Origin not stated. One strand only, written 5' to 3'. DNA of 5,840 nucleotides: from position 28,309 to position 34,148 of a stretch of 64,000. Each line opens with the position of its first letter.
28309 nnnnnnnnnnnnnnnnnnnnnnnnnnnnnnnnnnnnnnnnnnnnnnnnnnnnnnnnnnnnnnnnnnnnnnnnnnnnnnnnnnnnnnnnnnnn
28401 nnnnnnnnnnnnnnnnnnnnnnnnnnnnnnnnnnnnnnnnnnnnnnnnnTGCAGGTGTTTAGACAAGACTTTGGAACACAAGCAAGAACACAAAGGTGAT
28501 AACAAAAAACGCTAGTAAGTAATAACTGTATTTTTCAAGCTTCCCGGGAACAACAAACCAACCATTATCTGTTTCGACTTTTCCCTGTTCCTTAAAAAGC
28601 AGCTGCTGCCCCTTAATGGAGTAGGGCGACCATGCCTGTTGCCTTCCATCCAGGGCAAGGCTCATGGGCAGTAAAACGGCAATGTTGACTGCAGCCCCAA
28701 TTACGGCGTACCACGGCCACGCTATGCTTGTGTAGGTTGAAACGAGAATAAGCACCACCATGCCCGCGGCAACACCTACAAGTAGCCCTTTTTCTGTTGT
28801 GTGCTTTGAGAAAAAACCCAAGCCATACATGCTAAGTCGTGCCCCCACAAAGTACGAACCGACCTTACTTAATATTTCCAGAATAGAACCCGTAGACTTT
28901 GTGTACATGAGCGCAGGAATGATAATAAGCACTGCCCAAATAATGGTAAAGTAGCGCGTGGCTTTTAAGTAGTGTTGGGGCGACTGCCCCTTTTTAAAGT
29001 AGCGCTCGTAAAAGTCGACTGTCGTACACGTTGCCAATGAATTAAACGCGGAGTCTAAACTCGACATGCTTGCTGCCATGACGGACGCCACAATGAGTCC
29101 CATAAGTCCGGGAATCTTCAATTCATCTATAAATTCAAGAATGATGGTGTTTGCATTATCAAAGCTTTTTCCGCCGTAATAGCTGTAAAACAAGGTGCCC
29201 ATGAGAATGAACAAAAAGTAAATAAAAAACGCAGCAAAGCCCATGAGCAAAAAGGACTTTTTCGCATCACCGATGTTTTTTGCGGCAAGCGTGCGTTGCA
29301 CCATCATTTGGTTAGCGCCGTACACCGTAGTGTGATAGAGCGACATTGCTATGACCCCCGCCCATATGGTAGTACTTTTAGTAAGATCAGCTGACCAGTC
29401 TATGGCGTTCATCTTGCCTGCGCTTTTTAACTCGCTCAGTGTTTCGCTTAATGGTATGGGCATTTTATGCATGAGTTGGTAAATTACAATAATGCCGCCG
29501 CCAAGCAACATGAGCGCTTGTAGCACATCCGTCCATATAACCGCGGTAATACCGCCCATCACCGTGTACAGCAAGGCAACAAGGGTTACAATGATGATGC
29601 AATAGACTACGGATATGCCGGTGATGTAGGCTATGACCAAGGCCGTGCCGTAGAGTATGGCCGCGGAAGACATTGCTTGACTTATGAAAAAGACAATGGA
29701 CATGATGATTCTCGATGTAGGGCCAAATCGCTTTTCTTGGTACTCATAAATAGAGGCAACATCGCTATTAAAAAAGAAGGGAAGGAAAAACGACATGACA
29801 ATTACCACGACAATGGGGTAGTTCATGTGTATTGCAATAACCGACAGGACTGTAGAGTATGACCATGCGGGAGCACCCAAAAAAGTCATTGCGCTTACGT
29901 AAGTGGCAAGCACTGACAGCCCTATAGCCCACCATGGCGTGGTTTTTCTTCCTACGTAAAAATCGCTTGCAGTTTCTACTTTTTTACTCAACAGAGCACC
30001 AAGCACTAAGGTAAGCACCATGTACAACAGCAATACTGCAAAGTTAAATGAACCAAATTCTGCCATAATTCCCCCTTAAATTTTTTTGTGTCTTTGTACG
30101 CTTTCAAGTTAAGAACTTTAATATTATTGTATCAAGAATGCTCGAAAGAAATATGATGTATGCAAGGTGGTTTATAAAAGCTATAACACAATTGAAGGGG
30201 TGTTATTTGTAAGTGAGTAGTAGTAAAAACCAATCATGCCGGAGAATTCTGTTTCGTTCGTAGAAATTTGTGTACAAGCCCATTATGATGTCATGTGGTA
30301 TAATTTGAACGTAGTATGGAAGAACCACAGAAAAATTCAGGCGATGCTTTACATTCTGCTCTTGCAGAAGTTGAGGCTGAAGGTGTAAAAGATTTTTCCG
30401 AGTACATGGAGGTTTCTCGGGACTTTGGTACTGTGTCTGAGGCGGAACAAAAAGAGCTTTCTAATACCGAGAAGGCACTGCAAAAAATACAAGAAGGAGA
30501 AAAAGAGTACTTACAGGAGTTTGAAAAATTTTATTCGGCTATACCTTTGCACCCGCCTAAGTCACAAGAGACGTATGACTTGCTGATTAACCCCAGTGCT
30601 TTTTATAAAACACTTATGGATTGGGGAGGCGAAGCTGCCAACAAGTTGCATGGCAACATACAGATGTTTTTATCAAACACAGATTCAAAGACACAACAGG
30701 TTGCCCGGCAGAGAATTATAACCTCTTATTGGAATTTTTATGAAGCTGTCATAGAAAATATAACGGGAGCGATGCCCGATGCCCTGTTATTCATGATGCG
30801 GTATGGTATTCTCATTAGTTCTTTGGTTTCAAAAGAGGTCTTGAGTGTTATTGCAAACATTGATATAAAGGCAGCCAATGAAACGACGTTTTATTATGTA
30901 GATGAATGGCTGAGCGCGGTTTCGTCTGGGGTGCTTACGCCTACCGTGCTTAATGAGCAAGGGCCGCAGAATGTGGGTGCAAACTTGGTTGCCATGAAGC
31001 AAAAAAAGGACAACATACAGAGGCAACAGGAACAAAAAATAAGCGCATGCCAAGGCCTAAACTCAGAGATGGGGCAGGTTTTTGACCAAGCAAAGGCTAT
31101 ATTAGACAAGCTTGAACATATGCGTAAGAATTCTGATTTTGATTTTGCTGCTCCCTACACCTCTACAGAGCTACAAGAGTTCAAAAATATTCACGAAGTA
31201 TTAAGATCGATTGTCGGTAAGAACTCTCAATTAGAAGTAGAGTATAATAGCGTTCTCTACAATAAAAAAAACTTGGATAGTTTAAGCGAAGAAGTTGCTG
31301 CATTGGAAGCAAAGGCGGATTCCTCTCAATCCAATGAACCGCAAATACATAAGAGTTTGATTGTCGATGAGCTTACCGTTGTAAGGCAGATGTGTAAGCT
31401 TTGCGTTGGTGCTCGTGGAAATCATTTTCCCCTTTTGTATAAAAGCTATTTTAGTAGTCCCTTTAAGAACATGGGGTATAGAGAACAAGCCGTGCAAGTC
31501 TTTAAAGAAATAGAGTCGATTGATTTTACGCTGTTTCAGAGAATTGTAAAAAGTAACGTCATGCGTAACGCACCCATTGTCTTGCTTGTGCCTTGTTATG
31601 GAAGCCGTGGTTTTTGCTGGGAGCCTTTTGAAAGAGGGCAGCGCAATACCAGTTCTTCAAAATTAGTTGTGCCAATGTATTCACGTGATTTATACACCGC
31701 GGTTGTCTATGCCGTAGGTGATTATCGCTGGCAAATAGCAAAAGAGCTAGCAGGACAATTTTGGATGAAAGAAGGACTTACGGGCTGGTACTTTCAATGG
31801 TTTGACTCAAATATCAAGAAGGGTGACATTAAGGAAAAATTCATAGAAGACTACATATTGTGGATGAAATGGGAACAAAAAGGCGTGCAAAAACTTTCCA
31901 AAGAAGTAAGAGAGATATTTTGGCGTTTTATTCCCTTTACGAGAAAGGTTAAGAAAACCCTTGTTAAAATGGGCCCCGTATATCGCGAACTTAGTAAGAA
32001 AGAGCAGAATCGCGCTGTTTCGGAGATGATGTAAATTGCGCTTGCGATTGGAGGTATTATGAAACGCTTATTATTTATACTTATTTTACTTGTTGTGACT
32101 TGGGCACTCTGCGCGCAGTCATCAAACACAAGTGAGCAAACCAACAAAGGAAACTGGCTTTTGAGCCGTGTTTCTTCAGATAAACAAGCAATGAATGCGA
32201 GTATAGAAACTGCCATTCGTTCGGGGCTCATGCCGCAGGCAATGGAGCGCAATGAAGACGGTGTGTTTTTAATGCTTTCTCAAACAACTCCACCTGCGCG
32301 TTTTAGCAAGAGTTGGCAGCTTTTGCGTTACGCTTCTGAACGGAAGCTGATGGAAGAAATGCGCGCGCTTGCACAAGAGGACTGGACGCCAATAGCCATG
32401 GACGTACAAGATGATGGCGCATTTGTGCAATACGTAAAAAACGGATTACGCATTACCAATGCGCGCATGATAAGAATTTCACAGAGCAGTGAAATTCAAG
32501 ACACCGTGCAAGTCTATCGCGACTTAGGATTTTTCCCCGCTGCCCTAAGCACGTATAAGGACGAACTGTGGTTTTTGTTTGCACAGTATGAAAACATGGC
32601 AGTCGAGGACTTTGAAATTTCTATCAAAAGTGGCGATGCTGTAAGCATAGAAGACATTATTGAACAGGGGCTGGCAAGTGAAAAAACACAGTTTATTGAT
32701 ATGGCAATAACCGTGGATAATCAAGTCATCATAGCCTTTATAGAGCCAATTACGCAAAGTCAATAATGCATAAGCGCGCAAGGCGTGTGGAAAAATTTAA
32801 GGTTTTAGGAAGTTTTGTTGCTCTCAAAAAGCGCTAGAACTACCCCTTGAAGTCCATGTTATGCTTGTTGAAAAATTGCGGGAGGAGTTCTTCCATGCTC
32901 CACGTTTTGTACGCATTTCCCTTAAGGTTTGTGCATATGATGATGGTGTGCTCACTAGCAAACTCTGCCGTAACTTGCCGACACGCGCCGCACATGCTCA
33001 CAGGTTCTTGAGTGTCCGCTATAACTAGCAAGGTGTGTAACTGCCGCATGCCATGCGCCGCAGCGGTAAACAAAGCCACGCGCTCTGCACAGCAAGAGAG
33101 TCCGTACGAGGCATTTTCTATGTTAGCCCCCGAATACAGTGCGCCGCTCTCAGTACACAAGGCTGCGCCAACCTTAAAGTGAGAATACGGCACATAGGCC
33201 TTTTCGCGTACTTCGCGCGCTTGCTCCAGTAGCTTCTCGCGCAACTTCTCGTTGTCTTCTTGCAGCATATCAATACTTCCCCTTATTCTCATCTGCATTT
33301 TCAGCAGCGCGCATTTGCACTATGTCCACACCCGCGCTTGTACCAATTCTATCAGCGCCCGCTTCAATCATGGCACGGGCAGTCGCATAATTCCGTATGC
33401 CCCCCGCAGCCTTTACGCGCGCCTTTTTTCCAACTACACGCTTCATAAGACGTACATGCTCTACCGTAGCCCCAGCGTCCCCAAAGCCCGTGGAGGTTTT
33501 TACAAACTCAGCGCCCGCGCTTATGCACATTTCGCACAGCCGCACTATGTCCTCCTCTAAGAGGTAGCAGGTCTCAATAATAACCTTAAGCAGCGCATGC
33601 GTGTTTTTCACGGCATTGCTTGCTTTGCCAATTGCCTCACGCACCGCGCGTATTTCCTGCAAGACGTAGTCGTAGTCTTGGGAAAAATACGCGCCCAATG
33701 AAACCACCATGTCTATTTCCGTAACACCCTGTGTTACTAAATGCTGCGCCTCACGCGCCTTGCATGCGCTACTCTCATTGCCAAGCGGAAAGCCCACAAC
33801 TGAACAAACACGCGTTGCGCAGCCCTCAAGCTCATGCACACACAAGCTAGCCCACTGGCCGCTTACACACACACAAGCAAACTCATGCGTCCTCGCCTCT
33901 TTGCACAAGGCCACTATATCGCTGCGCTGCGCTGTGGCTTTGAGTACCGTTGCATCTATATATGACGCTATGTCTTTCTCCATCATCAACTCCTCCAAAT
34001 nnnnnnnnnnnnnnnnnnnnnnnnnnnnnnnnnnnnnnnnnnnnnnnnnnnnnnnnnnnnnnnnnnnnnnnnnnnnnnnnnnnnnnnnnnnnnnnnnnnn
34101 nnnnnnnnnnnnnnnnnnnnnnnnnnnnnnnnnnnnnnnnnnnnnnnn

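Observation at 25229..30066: A sodium:solute symporter operon encodes two proteins built from 2 and 4 tandem SnoaL/ester-cyclase-like domains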

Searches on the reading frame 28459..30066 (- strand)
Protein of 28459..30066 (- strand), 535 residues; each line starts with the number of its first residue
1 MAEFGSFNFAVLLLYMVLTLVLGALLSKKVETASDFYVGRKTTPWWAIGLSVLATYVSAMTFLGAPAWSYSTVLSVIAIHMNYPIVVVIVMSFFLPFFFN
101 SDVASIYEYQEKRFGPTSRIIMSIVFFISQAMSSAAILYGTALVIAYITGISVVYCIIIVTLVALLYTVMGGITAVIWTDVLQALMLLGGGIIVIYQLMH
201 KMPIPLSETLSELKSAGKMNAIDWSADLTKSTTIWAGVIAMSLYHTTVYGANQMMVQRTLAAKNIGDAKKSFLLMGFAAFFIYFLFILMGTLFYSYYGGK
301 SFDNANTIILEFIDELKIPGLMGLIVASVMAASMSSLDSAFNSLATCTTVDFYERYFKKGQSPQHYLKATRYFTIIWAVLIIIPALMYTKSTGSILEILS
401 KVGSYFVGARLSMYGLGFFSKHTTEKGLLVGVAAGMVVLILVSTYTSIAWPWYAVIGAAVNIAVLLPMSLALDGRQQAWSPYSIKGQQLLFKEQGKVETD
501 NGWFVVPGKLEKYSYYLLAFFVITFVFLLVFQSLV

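Call 3: search_protein_families(library=pfam, proteins=[window:28459-30066:-], max_evalue=1)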
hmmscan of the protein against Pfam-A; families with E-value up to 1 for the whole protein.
window:28459-30066:- (535 aa): 1 family
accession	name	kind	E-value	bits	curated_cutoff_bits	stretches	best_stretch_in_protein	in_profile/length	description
PF00474.23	SSF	-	4.8e-46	157.9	22.8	1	36-435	1-406/406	Sodium:solute symporter family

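Call 4: search_protein_families(library=ncbifam, proteins=[window:28459-30066:-], max_evalue=1)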
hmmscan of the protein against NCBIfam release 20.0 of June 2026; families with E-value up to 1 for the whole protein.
window:28459-30066:- (535 aa): 10 families
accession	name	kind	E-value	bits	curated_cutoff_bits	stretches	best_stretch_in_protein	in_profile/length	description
TIGR00813.1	sss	superfamily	2.1e-64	218.1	184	1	36-435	1-411/411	sodium/solute symporter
NF007790.0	PRK10484.1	equivalog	1.4e-48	166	401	1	11-470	10-479/527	solute:sodium symporter family transporter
TIGR02121.1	Na_Pro_sym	equivalog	4.1e-22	78.5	515.5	1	11-458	6-454/488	sodium/proline symporter PutP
NF009135.0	PRK12488.1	subfamily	7.9e-16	57.7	850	1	10-450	36-483/549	cation/acetate symporter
NF006903.2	PRK09395.1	subfamily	2.6e-13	49.2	750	1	10-450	39-486/552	cation/acetate symporter ActP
TIGR02119.1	panF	equivalog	9.7e-13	47.9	328.05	1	12-449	7-444/471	sodium/pantothenate symporter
TIGR03648.1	Na_symport_lg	subfamily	9.7e-12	44.1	320.75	2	321-447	362-485/547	VC_2705 family sodium/solute symporter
TIGR02711.1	symport_actP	equivalog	4.7e-09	35.5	1099.25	1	11-448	37-481/549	cation/acetate symporter ActP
NF058657.1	MncbAcdTpMctC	equivalog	3.7e-07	29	670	1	7-443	7-453/527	monocarboxylic acid transporter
NF011948.0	PRK15419.1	equivalog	8.9e-05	21.5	955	1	12-449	11-451/502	sodium/proline symporter PutP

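Call 93: search_solved_structures(query=window:28459-30066:-, max_evalue=0.00001)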
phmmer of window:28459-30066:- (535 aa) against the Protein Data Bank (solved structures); distinct sequences matched with E-value up to 0.00001: 14.
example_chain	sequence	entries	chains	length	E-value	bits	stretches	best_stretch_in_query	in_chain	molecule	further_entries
5nv9_A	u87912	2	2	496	2.6e-56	195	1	3-463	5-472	Putative sodium:solute symporter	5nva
7sl9_A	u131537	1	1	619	3.1e-40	142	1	22-444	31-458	Sodium-coupled monocarboxylate transporter 1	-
2xq2_A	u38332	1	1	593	1.4e-39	139.8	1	9-441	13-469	SODIUM/GLUCOSE COTRANSPORTER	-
3dh4_A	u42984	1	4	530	1e-37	133.7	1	40-441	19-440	Sodium/glucose cotransporter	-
7uuy_A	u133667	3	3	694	6.4e-37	131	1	2-457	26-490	Sodium/iodide cotransporter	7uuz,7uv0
9zfl_A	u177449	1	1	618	8.2e-37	130.7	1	2-457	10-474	Sodium/iodide cotransporter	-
2xq2_B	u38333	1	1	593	3.6e-36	128.6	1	42-441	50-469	SODIUM/GLUCOSE COTRANSPORTER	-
26va_A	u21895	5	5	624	5.1e-36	128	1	2-442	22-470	Sodium-dependent multivitamin transporter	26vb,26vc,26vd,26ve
7sla_A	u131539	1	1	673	1.3e-30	110.2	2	8-201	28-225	Sodium/glucose cotransporter 1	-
7sl8_A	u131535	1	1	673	1.3e-30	110.2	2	8-201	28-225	Sodium/glucose cotransporter 1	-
7wmv_A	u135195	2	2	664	9.7e-30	107.3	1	9-440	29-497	Sodium/glucose cotransporter 1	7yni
7vsi_A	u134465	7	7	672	1.2e-24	90.5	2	12-201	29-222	Sodium/glucose cotransporter 2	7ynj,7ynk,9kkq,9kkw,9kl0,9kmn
8hb0_A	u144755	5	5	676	1.3e-24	90.4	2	12-201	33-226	Sodium/glucose cotransporter 2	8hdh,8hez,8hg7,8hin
9rws_A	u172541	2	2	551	9.8e-10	41.3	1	12-376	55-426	Solute carrier family 5 (High affinity choline transporter), member 7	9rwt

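Call 94: search_solved_structures(query=window:28459-30066:-, max_evalue=1e-50, show_alignments=1)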
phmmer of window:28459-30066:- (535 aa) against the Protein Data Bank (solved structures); distinct sequences matched with E-value up to 1e-50: 1.
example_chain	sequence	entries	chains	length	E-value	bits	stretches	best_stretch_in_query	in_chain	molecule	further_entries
5nv9_A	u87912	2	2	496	2.6e-56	195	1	3-463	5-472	Putative sodium:solute symporter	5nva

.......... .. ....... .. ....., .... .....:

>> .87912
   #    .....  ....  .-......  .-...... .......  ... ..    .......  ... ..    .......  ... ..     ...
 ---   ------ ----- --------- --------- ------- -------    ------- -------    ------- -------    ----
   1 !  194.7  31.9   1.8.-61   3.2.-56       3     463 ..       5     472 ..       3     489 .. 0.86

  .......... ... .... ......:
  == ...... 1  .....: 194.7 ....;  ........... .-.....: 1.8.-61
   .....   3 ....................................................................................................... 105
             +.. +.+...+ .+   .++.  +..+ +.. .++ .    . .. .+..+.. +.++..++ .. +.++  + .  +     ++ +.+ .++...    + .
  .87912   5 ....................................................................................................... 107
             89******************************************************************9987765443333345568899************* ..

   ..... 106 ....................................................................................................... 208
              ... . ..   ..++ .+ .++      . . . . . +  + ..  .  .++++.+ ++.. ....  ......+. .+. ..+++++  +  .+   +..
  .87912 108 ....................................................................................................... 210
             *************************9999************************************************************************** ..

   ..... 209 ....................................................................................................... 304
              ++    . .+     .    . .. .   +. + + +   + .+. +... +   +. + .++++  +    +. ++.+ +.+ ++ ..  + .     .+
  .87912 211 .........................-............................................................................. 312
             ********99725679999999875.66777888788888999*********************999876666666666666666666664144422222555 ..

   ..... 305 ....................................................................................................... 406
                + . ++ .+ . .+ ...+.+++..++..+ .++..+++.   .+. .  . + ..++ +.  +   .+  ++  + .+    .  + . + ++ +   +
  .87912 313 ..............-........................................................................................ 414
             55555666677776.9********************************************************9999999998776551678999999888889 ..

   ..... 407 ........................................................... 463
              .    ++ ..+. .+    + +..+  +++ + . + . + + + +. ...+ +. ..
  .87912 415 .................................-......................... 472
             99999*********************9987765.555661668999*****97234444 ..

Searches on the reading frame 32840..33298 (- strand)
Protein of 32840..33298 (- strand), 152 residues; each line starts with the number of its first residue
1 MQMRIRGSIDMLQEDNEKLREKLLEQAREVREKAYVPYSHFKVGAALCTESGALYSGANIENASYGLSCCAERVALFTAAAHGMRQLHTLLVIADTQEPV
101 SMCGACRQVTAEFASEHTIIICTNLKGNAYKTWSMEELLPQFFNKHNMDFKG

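Call 24: search_protein_families(library=pfam, proteins=[window:32840-33298:-], max_evalue=0.01)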
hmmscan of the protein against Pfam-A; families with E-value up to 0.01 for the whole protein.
window:32840-33298:- (152 aa): 2 families
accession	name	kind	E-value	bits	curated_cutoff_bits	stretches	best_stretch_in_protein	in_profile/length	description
PF00383.29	dCMP_cyt_deam_1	-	1e-15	57.9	25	1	20-120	4-100/102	Cytidine and deoxycytidylate deaminase zinc-binding region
PF08211.18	dCMP_cyt_deam_2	-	1.2e-10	42.2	25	1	17-85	40-106/130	Cytidine and deoxycytidylate deaminase zinc-binding region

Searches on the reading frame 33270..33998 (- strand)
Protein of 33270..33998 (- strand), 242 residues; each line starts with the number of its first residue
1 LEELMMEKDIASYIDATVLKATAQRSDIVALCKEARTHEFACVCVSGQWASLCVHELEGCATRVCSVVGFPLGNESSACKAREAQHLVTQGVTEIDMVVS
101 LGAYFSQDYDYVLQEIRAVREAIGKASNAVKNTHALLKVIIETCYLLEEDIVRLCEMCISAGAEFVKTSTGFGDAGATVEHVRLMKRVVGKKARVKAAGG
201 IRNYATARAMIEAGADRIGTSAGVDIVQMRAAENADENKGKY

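Call 24: search_protein_families(library=pfam, proteins=[window:33270-33998:-], max_evalue=0.01)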
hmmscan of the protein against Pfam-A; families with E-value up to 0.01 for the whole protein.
window:33270-33998:- (242 aa): 1 family
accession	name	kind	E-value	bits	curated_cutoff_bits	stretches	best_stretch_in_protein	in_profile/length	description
PF01791.15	DeoC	-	3e-10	40.5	23.8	1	12-228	4-228/229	DeoC/LacD family aldolase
